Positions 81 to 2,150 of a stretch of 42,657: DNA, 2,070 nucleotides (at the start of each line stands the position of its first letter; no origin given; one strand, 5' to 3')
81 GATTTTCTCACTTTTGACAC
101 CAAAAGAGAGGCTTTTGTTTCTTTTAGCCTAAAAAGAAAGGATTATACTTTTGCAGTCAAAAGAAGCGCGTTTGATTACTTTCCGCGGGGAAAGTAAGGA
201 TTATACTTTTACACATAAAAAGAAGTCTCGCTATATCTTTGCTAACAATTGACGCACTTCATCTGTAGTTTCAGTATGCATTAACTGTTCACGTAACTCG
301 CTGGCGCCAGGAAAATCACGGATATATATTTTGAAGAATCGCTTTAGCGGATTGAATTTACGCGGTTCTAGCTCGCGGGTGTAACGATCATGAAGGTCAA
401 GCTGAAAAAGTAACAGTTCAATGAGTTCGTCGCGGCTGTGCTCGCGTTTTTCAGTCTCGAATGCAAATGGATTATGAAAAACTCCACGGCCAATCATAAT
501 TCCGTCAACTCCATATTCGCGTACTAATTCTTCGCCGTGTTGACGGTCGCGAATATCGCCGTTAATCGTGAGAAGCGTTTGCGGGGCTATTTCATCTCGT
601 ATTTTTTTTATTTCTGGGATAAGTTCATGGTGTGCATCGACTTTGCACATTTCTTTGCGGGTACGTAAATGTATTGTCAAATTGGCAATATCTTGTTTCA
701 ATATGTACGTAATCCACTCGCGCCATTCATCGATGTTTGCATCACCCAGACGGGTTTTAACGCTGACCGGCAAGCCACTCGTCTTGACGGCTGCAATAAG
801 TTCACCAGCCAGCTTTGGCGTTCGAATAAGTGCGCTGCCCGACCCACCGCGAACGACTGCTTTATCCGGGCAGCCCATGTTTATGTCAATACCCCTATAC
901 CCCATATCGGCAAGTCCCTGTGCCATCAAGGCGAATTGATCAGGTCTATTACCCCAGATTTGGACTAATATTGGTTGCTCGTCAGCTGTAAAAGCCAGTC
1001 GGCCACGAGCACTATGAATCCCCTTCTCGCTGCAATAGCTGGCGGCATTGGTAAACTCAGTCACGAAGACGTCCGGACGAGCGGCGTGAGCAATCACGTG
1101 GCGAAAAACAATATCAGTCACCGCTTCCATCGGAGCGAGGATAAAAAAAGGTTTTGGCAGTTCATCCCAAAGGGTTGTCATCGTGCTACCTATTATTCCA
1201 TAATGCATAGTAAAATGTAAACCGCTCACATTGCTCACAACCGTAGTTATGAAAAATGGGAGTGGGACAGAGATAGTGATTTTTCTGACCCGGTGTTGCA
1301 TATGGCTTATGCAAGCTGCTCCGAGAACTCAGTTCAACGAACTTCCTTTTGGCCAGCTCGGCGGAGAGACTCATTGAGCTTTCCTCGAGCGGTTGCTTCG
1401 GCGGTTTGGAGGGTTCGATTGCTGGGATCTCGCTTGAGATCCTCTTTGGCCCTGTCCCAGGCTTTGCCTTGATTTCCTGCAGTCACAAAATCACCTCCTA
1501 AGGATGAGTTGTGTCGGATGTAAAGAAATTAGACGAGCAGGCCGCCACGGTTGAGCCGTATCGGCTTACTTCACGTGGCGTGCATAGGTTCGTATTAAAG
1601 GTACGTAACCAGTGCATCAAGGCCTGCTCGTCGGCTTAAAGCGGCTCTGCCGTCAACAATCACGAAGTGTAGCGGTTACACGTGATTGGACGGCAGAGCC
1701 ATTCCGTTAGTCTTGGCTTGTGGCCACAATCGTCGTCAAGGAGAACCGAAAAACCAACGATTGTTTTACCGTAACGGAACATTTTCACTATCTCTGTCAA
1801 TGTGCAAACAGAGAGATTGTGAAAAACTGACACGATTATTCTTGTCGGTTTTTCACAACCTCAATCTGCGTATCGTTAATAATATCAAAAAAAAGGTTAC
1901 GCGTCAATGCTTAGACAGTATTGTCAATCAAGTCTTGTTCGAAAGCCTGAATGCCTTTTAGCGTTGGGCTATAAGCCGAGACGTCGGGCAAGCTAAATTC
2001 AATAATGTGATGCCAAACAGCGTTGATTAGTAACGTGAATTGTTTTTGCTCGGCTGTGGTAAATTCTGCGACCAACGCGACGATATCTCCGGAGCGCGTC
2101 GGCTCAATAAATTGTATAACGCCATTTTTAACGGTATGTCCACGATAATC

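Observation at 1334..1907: Promoter-driven, ~385-nt multi-helix RNA of unknown class upstream of a perfectly SD-ed 50-aa ORF and dus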

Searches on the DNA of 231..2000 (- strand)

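Call 4: search_rna_families(source=window, start=1150, end=2000, threshold=evalue, max_evalue=10, show_alignments=4)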
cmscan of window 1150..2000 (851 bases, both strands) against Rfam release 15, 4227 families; matches with E-value up to 10: 7.
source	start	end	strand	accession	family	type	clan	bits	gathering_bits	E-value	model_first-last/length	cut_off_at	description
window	1803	1873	+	RF00991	mir-599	Gene; miRNA;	-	28.3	94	0.00081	1-88/88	no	mir-599 microRNA precursor family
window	1814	1861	+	RF04134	MIR7504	Gene; miRNA;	-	18.8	83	2.4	1-124/124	no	MIR7504 microRNA precursor family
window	1935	1971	+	RF01343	CRISPR-DR33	Gene; CRISPR;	-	17.3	39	1.2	1-37/37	no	CRISPR RNA direct repeat element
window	1772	1857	+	RF02891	AgrB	Gene; antisense;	-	16.9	40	5.3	1-84/84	no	ArsR-gov region gene B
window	1789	1895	-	RF02488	GlsR25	Gene; snRNA; snoRNA; HACA-box;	-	15.7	100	3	1-146/146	no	Small nucleolar RNA GlsR25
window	1810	1865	+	RF01939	mir-761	Gene; miRNA;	-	15.4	82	4.9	1-65/65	no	mir-761 microRNA precursor family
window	1238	1255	-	RF03010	mcrA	Gene; sRNA;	-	10.7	57.6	7.3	1-51/51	no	mcrA RNA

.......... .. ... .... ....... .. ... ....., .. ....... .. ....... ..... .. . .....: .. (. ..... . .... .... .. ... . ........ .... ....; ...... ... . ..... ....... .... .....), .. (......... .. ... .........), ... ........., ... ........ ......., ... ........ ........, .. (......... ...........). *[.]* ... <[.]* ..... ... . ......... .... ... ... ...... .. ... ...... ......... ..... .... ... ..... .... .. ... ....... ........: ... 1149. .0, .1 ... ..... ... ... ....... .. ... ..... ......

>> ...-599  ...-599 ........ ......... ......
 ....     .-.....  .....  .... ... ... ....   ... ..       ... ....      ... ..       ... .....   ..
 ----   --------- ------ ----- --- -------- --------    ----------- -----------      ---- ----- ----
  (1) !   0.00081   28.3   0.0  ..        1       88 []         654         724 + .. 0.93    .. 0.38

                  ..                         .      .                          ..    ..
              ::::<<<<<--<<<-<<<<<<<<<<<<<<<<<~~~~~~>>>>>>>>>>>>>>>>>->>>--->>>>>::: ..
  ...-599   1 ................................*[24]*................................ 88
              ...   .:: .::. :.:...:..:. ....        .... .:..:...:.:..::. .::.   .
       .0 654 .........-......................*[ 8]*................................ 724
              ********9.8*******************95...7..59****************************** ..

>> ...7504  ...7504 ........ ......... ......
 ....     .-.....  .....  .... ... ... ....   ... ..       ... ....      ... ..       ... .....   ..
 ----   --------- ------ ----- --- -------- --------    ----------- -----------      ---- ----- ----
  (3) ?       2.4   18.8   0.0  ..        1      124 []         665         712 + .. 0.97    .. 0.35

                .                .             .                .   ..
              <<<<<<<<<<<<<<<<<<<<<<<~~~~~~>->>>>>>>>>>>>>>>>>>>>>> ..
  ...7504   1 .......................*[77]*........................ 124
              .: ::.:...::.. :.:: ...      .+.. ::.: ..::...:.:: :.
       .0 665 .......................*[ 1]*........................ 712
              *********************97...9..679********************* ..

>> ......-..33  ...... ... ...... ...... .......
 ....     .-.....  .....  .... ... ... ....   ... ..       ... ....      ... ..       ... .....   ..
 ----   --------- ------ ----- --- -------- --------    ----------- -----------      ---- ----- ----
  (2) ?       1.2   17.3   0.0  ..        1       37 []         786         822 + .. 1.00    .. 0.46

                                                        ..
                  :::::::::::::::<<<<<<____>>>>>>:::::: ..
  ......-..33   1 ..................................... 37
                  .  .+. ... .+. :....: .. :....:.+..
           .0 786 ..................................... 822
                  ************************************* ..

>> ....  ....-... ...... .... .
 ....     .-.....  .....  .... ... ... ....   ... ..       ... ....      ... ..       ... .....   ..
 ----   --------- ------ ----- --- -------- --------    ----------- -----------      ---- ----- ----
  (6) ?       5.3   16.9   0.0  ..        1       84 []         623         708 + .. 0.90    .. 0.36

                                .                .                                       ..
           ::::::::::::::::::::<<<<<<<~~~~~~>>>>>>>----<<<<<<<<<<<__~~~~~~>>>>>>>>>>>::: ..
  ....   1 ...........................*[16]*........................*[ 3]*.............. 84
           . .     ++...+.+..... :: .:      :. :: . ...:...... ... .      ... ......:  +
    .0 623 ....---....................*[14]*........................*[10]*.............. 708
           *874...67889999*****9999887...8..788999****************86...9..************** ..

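Call 32: search_rna_families(sources=[L001, L002, L003, L006, L008, L012, L014, L044, L083, L086, L087, L089, L090, L091, L097, L135, L140, L082, L085, L103], threshold=gathering)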
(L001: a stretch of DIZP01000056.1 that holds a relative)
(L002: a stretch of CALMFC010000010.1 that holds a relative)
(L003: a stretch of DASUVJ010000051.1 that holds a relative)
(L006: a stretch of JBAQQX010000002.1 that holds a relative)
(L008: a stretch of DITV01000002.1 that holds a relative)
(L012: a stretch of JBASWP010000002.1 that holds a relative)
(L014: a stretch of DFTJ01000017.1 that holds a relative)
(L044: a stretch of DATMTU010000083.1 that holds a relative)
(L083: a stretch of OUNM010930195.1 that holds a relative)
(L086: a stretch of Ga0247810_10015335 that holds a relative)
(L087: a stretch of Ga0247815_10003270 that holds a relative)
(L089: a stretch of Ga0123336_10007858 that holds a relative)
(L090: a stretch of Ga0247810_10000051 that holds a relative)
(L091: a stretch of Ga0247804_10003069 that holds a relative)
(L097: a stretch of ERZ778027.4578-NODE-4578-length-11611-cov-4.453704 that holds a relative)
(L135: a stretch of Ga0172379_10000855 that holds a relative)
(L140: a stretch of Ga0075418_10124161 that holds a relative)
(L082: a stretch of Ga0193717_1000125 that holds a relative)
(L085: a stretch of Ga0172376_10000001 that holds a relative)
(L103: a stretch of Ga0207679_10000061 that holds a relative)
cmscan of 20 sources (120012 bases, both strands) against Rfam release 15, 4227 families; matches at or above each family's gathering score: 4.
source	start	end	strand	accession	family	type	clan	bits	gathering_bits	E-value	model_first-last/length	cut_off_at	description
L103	2282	2354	+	RF00005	tRNA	Gene; tRNA;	CL00001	51.3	29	8.4e-08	1-71/71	no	tRNA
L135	1377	1450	+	RF00005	tRNA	Gene; tRNA;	CL00001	48.1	29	6.2e-07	1-71/71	no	tRNA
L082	44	121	+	RF00005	tRNA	Gene; tRNA;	CL00001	48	29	6.9e-07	1-71/71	no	tRNA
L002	3844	3913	+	RF00005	tRNA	Gene; tRNA;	CL00001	30.8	29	0.036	1-71/71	no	tRNA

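Call 39: search_rna_families(sources=[L001, L008, L014, L044, L089, L090, L097, L135, L161, L083, L003], threshold=evalue, max_evalue=1)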
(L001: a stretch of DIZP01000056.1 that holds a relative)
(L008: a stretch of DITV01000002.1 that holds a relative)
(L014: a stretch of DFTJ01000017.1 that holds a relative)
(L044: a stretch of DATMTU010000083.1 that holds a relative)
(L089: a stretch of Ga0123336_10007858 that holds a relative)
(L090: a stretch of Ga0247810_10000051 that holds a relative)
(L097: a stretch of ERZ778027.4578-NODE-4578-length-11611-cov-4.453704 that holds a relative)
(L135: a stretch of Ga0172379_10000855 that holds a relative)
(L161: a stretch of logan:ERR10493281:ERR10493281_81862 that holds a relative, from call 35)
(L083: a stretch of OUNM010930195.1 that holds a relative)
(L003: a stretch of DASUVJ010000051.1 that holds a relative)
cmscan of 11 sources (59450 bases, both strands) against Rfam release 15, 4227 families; matches with E-value up to 1: 4.
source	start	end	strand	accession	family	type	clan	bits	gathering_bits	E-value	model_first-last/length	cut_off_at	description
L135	1377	1450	+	RF00005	tRNA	Gene; tRNA;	CL00001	48.1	29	3.1e-07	1-71/71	no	tRNA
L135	3767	3821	-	RF00008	Hammerhead_3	Gene; ribozyme;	CL00010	34.3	48.5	0.0013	1-54/54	no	Hammerhead ribozyme (type III)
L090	2411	2462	+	RF03800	mir-4477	Gene; miRNA;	-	27.9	74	0.32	1-81/81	no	mir-4477 microRNA precursor family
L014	4536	4578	-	RF03031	ssnA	Cis-reg;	-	20.6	37.3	0.74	1-48/48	no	ssnA RNA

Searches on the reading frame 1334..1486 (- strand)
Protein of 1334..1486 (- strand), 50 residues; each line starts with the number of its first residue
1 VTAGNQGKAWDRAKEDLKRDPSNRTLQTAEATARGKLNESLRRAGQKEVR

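Call 10: search_protein_families(library=pfam, proteins=[window:1334-1486:-], max_evalue=1)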
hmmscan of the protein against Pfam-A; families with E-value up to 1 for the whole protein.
window:1334-1486:- (50 aa): 0 families

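Call 17: find_homologous_proteins(query=window:1334-1486:-, max_evalue=10)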
Query window:1334-1486:- (50 aa): 1 proteins with E <= 10 among 1 candidates.
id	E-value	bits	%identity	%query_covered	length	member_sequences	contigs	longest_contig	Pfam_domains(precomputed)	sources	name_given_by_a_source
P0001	2.7e-16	75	78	100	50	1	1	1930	-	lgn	-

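Call 35: find_encoding_contigs(protein=P0001, flank=3000)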
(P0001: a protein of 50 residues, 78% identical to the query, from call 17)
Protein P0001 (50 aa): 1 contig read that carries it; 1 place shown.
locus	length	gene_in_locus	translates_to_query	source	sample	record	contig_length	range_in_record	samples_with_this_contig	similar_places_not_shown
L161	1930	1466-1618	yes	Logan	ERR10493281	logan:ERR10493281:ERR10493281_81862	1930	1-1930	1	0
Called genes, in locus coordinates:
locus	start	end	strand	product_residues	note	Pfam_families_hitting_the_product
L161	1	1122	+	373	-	?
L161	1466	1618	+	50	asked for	-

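Call 36: find_encoding_contigs(protein=window:1334-1486:-, flank=1500)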
Protein window:1334-1486:- (50 aa): no gene with exactly this product is on record in the collection.

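Call 42: search_protein_families(library=ncbifam, proteins=[window:1337-1486:-], max_evalue=1)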
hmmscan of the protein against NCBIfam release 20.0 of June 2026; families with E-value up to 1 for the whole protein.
seq(50 aa): 0 families

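Call 79: search_protein_representatives(alignment_id=A4)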
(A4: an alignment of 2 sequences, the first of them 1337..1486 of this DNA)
Query: 2 sequences, 50 profile positions. Proteins with E-value up to 0.001 (for the whole library): 13; up to 1e-10: 4; up to 1e-30: 0. The best 13 are listed.
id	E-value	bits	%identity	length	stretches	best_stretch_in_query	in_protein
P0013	2.4e-18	82.0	-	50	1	1-50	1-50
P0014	4.2e-16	74.8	-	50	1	1-49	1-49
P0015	1.4e-13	66.8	-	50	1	1-47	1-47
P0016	1.1e-11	60.7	-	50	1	1-49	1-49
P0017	1.1e-10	57.5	-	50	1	1-46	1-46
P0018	5.6e-09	52.0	-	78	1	2-48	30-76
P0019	2.5e-07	46.7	-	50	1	1-48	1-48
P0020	4.1e-07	46.0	-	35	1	1-33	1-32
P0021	1.9e-05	40.7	-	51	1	1-41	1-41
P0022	2.9e-05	40.1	-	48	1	4-47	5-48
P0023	3.2e-05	40.0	-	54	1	3-49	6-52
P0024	3.6e-05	39.8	-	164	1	3-48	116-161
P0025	4.5e-04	36.3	-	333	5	6-22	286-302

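Call 85: predict_structure(alignment_id=A5)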
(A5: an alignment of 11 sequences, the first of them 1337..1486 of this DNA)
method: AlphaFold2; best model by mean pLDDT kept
length: 50 residues; sequences in the alignment: 11
mean_pLDDT: 88.6   pTM: 0.67
mean pLDDT of the five models: 88.6, 88.2, 87.2, 86.8, 86.4
residues with pLDDT >= 90: 34; 70-90: 13; 50-70: 2; < 50: 1
segments of 3 or more residues with pLDDT < 50: none
pLDDT, mean of each block of 10 residues (from residue 1): 76 93 94 92 88
secondary structure, 60 per line:
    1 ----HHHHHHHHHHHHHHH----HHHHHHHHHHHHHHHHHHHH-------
elements in order: H5-19 H24-43

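Call 87: fold_search(model_id=the predicted structure, library=pdb)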
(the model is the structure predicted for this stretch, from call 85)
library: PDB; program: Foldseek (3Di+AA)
matches with E <= 10: 100; with E <= 0.001: 0
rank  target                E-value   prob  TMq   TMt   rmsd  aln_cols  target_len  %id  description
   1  6sga_CO               8.6e-01  0.95  0.70  0.10   0.9        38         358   29  Body domain of the mt-SSU assemblosome from Trypanosoma brucei (released 2019-09-18)
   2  1w99                  1.3e+00  0.96  0.75  0.07   0.6        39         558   23  Mosquito-larvicidal toxin Cry4Ba from Bacillus thuringiensis ssp. Israelensis (released 2005-04-11)
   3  2x9c_A                1.7e+00  0.93  0.80  0.66   0.5        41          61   20  Crystal structure of a soluble PrgI mutant from Salmonella Typhimurium (released 2010-06-16)
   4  2x9c_B                1.7e+00  0.93  0.78  0.63   0.7        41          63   20  Crystal structure of a soluble PrgI mutant from Salmonella Typhimurium (released 2010-06-16)
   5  9hny_CO               1.8e+00  0.84  0.70  0.11   0.9        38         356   29  Mitoribosomal small subunit in complex with Mettl15 and Mettl17 (released 2025-03-26)
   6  2lpz_MODEL_1_A        1.8e+00  0.75  0.64  0.42   2.4        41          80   22  Atomic model of the Type-III Secretion System Needle (released 2012-05-16)
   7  6ovb                  1.9e+00  0.91  0.78  0.07   0.5        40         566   30  Crystal structure of a Bacillus thuringiensis Cry1Da tryptic core variant (released 2019-06-19)
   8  6dwb_A                1.9e+00  0.80  0.64  0.42   1.9        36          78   22  Structure of the Salmonella SPI-1 type III secretion injectisome needle filament (released 2018-10-03)
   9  8axk_b                1.9e+00  0.63  0.64  0.42   2.6        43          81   19  Type 3 secretion system export apparatus core, inner rod and needle of Shigella flexneri (released 2023-03-01)
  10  6ofg_A                2.0e+00  0.80  0.65  0.42   1.9        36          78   22  In vitro polymerized PrgI V67A filaments (released 2019-07-10)
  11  8axk_t                2.3e+00  0.57  0.64  0.43   2.6        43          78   19  Type 3 secretion system export apparatus core, inner rod and needle of Shigella flexneri (released 2023-03-01)
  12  4ynv_A                2.3e+00  0.57  0.67  0.14   1.4        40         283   20  Assembly Chaperone of RpL4 (Acl4) (Residues 28-338) (released 2015-05-13)
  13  7agx_2B               2.5e+00  0.75  0.74  0.62   1.0        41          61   20  Apo-state type 3 secretion system export apparatus complex from Salmonella enterica typhimurium (released 2021-03-17)
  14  7pua_CO               2.5e+00  0.75  0.70  0.10   0.9        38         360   29  Middle assembly intermediate of the Trypanosoma brucei mitoribosomal small subunit (released 2022-03-02)
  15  7ah9_2D               2.5e+00  0.72  0.77  0.51   1.2        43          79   19  Substrate-engaged type 3 secretion system needle complex from Salmonella enterica typhimurium - SpaR state 1 (released 2021-03-17)
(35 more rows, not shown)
